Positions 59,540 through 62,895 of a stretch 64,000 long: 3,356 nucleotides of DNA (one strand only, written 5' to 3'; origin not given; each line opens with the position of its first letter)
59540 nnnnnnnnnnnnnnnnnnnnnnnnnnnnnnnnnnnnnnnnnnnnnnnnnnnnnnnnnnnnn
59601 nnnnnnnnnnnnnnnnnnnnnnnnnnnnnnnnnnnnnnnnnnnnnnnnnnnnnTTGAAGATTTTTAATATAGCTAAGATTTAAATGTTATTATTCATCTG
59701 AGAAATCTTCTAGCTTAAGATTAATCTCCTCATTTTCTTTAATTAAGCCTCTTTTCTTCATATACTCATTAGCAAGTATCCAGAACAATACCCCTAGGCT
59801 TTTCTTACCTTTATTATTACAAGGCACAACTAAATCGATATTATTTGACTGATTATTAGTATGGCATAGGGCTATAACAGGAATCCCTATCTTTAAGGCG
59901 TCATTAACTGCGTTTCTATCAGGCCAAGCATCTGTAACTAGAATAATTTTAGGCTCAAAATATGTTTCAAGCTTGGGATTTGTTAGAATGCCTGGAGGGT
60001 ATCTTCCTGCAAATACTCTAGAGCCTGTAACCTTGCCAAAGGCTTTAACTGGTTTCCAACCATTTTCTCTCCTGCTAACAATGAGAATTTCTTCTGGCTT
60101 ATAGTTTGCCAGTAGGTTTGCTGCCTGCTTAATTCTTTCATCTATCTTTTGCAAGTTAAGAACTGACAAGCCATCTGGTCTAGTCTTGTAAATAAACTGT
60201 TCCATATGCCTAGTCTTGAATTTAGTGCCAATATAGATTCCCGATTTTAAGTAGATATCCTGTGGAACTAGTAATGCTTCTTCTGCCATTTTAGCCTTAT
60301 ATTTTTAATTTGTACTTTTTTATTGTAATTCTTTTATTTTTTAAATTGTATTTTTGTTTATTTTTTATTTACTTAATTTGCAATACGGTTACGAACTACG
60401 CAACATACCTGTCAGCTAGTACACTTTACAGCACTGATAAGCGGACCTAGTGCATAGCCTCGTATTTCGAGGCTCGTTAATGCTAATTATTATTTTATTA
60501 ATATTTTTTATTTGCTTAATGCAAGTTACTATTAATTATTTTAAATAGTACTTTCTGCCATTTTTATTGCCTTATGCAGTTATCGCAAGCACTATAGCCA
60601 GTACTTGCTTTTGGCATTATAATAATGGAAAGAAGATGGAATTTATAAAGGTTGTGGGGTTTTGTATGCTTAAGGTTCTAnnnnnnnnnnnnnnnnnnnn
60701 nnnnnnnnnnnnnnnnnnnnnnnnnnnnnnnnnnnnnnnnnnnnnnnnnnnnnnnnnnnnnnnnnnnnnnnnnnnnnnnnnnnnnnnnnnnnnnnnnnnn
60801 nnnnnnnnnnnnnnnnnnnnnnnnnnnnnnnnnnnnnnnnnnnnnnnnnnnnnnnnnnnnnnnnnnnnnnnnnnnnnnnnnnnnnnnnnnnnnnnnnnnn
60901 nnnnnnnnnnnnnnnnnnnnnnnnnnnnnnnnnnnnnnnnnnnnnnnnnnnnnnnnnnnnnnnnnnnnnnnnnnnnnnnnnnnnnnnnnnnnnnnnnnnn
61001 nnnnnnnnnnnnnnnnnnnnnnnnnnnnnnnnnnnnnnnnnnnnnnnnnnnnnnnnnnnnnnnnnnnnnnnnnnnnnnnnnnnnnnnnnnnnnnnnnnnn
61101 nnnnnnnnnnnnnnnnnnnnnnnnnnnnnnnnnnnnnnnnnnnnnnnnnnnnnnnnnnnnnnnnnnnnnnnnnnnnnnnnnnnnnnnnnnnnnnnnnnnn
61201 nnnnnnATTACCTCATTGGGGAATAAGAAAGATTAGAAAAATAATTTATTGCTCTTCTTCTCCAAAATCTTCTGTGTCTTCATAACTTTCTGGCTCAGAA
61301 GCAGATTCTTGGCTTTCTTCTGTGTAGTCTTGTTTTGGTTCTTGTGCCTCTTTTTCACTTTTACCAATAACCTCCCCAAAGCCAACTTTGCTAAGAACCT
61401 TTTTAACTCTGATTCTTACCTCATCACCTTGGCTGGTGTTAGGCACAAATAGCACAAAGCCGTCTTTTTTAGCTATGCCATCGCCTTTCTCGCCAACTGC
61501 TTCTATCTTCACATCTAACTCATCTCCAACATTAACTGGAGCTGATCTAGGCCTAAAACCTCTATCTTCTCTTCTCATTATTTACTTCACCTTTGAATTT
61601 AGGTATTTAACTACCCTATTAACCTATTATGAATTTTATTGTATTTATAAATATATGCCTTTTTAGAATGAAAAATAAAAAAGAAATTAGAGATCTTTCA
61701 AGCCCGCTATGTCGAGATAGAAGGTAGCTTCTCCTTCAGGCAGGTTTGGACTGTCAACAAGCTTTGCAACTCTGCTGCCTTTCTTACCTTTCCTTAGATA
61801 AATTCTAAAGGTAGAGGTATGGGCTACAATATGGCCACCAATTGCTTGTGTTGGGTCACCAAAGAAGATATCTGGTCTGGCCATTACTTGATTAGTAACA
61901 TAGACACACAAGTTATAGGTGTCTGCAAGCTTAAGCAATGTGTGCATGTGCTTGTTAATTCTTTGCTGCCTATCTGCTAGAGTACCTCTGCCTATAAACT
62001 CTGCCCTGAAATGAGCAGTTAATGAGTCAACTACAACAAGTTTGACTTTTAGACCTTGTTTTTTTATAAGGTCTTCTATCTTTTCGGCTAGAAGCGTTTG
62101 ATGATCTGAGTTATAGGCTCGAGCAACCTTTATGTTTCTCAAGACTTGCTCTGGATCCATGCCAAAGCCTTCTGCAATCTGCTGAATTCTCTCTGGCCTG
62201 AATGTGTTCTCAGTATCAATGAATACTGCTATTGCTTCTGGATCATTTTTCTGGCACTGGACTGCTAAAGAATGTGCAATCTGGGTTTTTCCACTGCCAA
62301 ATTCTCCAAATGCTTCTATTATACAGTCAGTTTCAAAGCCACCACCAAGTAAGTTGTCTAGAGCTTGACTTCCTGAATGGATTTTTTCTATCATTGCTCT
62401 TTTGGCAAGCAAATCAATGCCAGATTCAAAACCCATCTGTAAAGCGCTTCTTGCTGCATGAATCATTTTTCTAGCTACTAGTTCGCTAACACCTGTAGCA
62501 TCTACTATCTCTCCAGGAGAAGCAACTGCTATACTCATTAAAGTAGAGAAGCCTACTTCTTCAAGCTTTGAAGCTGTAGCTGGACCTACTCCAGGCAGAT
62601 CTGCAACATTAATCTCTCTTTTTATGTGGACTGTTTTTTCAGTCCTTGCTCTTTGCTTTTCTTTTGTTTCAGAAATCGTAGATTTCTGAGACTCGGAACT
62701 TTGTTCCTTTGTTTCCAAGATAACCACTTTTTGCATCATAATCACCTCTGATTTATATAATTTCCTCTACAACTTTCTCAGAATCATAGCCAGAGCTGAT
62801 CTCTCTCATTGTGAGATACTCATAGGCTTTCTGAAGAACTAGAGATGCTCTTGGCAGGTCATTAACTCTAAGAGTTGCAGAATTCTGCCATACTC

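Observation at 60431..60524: Copy B of the conserved element, between the LigT 3' end and the rps2 promoter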

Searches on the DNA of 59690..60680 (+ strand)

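Call 20: search_rna_families(source=window, start=60280, end=60680, threshold=evalue, max_evalue=10, show_alignments=3)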
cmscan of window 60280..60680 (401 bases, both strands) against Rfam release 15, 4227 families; matches with E-value up to 10: 3.
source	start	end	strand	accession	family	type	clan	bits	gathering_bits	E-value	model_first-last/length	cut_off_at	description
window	60464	60498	-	RF01375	CRISPR-DR62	Gene; CRISPR;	-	18.7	45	9.5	1-37/37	no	CRISPR RNA direct repeat element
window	60472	60525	-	RF00287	SNORD44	Gene; snRNA; snoRNA; CD-box;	CL00060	13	40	6.3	1-61/61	no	Small nucleolar RNA SNORD44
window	60418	60544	-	RF02546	LSU_trypano_mito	Gene; rRNA;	CL00112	11.8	60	3.2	175-561/561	no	Trypanosomatid mitochondrial large subunit ribosomal RNA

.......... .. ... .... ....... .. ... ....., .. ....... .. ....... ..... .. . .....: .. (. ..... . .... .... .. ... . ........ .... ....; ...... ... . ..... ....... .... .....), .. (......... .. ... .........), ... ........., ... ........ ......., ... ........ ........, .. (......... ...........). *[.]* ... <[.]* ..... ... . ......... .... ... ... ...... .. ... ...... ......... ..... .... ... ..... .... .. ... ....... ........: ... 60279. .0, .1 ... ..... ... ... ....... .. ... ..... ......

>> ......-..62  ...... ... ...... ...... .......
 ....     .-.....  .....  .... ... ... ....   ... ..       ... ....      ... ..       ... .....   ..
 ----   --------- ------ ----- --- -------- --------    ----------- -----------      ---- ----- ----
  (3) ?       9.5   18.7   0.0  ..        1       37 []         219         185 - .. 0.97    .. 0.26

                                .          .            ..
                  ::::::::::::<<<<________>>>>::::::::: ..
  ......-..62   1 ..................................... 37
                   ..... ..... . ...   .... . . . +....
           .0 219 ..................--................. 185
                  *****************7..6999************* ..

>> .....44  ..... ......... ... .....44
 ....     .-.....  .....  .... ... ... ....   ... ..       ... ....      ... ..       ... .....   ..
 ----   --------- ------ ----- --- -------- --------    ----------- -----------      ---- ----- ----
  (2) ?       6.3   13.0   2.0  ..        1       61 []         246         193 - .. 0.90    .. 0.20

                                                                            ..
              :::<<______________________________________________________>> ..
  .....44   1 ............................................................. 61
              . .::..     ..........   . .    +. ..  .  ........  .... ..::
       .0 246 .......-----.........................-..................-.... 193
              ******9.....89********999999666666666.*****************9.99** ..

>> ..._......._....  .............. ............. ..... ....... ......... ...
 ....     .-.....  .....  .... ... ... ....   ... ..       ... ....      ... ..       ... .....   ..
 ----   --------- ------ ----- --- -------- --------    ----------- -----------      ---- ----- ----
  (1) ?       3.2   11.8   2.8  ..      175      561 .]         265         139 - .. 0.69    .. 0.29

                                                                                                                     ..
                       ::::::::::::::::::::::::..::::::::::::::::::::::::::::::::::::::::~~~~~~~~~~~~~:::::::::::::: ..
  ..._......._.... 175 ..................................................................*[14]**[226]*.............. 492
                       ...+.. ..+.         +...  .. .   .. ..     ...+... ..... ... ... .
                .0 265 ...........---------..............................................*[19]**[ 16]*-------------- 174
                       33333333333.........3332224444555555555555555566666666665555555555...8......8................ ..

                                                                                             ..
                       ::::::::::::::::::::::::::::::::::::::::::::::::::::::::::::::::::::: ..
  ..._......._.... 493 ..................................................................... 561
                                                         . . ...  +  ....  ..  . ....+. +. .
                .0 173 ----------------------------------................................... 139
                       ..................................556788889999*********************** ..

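Call 52: search_dna_similar(query=window:60370-60530:+, collection=phages, mode=distant, max_evalue=0.01)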
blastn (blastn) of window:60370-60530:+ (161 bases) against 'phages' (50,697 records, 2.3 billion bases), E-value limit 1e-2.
No match.

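Call 53: search_dna_similar(query=window:60370-60530:+, collection=plasmids, mode=distant, max_evalue=0.01)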
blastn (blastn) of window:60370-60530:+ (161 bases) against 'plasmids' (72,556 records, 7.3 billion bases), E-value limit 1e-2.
No match.
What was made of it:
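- There is no similarity to phage or plasmid records (calls 52, 53).
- Tried and rejected: Phage and plasmid records. blastn found no match (calls 52, 53).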

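Call 72: search_rna_families(sources=[L007, L012, L016, L031, L032, L034, L052, L055, L058], threshold=gathering)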
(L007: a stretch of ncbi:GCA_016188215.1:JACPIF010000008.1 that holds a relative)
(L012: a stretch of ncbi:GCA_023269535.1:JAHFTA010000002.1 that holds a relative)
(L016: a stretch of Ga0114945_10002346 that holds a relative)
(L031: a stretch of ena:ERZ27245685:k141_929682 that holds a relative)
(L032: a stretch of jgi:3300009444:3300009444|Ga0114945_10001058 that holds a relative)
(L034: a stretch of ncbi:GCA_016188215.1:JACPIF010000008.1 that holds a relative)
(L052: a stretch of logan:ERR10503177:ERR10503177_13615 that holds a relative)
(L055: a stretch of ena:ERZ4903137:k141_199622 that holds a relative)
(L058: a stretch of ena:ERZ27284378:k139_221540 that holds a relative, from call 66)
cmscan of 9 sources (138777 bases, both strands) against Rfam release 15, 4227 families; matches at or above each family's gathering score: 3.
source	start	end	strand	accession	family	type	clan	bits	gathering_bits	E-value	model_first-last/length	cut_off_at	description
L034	13139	13255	-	RF00001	5S_rRNA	Gene; rRNA;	CL00113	79.2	38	8.3e-15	1-120/120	no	5S ribosomal RNA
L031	11770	11918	-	RF00001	5S_rRNA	Gene; rRNA;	CL00113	39.9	38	0.0002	1-120/120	no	5S ribosomal RNA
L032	8445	8593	-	RF00001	5S_rRNA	Gene; rRNA;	CL00113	39.9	38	0.0002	1-120/120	no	5S ribosomal RNA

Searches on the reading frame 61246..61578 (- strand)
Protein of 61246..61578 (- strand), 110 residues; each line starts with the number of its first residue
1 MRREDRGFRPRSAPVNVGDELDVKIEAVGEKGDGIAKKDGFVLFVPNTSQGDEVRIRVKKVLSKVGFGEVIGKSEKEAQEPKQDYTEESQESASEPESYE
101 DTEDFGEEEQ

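Call 9: search_protein_families(library=pfam, proteins=[window:61246-61578:-])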
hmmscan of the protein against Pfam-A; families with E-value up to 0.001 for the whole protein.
window:61246-61578:- (110 aa): 1 family
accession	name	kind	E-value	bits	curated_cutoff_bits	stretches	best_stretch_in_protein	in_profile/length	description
PF01938.26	TRAM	-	5.1e-14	52.3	21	1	15-71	2-61/61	TRAM domain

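Call 66: find_encoding_contigs(protein=window:61246-61578:-, flank=10000, max_places=3)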
Protein window:61246-61578:- (110 aa): 2 contigs read that carry it; 2 places shown.
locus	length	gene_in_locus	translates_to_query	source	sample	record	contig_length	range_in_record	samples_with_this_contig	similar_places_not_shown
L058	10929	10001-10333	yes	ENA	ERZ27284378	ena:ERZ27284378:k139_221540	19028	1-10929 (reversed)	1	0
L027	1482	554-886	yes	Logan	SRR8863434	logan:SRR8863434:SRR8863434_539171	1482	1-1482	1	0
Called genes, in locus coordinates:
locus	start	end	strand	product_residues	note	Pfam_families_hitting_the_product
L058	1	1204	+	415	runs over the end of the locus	-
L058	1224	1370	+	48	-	-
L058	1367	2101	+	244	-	-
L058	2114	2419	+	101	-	-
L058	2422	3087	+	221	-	-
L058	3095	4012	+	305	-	-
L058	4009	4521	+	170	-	-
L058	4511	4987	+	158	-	-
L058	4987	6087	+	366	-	PF01427:Peptidase_M15, PF02557:VanY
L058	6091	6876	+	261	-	-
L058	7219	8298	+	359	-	PF17244:CDC24_OB3 (weak), PF01336:tRNA_anti-codon, PF08646:Rep_fac-A_C (faint)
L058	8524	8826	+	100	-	-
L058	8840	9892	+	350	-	PF14520:HHH_5, PF00154:RecA_N, PF06745:ATPase, PF08423:Rad51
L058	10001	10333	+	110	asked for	PF01938:TRAM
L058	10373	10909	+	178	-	PF10469:AKAP7_NLS, PF02834:LigT_PEase, PF13563:2_5_RNA_ligase2, PF02834:LigT_PEase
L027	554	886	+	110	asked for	PF01938:TRAM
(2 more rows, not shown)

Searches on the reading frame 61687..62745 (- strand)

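Call 9: search_protein_families(library=pfam, proteins=[window:61687-62745:-])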
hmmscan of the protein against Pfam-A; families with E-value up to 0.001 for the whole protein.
window:61687-62745:- (352 aa): 6 families
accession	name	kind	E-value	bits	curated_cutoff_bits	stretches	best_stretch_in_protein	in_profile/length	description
PF08423.17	Rad51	-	2.7e-85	286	22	1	115-351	1-243/244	Rad51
PF00154.27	RecA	-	1.1e-16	61.6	27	1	114-322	25-223/262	recA bacterial DNA recombination protein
PF06745.19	ATPase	-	5.9e-09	36.1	26.6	1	124-246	3-132/231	KaiC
PF14520.12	HHH_5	-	7.8e-09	36.3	27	1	48-99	5-56/57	Helix-hairpin-helix domain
PF13401.12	AAA_22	-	4.3e-05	24.3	27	1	142-240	7-91/130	AAA domain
PF13481.12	AAA_25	-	0.0002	21.5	27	1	138-247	31-157/195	AAA domain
